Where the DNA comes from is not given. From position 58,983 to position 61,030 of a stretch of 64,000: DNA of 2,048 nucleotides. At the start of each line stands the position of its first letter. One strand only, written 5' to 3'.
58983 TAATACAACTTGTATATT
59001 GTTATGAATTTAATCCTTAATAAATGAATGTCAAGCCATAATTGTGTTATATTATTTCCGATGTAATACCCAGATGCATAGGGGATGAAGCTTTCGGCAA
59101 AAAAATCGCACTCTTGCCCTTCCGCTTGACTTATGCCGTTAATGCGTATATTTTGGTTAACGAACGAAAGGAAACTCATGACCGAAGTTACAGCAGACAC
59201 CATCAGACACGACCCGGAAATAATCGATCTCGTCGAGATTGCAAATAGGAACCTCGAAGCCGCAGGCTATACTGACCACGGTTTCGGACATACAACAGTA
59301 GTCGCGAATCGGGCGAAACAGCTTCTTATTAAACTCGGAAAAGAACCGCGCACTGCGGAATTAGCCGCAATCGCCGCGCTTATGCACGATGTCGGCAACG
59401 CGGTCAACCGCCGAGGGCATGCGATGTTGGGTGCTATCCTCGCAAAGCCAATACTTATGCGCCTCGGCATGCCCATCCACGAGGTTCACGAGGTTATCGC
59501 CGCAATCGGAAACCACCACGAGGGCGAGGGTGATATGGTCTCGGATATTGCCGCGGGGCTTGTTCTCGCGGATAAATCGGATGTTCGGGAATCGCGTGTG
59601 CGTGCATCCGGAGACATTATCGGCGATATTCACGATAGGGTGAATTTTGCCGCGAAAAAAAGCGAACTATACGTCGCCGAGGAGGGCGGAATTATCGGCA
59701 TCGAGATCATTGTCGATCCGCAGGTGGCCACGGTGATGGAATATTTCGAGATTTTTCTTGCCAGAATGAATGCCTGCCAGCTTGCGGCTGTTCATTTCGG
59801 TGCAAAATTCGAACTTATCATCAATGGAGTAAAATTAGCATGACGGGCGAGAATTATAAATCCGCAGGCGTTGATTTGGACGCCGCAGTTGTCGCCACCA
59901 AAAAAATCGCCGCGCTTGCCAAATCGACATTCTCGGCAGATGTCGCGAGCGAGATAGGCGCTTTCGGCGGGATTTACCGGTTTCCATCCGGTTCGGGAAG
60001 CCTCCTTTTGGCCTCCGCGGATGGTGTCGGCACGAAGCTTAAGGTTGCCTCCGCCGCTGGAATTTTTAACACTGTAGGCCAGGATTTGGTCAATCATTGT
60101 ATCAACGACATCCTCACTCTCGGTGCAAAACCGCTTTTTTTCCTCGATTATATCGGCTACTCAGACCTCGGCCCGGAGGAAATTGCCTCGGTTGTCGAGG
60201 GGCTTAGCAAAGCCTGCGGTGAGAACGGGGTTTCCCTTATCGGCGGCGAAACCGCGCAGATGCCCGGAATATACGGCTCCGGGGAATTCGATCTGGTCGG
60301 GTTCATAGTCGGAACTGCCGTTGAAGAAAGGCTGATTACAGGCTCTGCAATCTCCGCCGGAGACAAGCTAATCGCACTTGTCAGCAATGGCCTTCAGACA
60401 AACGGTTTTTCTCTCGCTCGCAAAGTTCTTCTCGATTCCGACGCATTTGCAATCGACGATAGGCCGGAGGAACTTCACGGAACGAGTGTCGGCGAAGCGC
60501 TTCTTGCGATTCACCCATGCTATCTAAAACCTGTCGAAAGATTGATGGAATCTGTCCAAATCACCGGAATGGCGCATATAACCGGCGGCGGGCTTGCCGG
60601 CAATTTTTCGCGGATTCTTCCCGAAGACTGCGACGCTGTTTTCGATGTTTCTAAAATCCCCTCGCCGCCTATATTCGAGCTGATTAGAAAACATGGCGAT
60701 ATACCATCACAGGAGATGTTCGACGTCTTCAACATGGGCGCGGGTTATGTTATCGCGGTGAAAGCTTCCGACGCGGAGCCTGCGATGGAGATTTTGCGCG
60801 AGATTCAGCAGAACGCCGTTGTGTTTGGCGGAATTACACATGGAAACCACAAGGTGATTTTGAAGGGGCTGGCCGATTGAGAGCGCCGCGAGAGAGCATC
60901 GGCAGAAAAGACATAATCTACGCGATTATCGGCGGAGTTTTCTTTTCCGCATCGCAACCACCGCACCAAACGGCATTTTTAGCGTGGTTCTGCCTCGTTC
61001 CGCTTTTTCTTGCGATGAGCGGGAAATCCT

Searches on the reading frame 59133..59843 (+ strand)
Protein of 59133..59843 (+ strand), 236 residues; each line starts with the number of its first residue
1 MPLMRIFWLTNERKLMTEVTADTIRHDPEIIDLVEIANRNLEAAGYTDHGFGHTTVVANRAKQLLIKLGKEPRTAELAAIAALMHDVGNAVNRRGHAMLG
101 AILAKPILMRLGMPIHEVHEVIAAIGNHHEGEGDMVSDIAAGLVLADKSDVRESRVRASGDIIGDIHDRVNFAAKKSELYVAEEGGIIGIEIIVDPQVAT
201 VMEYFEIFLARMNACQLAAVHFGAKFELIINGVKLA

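Call 56: search_protein_families(library=pfam, proteins=[window:59133-59843:+], max_evalue=0.001)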
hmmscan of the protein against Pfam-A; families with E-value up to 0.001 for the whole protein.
window:59133-59843:+ (236 aa): 1 family
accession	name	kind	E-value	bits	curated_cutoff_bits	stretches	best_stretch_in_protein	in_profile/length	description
PF01966.28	HD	-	3.9e-09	37.3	22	1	51-148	2-112/116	HD domain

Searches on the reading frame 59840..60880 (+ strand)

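Call 56: search_protein_families(library=pfam, proteins=[window:59840-60880:+], max_evalue=0.001)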
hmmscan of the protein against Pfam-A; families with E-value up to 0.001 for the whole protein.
window:59840-60880:+ (346 aa): 2 families
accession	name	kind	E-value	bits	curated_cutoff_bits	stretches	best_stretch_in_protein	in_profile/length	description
PF02769.27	AIRS_C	-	1.4e-22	81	23.1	1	173-339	2-152/156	AIR synthase related protein, C-terminal domain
PF00586.29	AIRS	-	2.3e-19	70.3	24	1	47-159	8-111/112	AIR synthase related protein, N-terminal domain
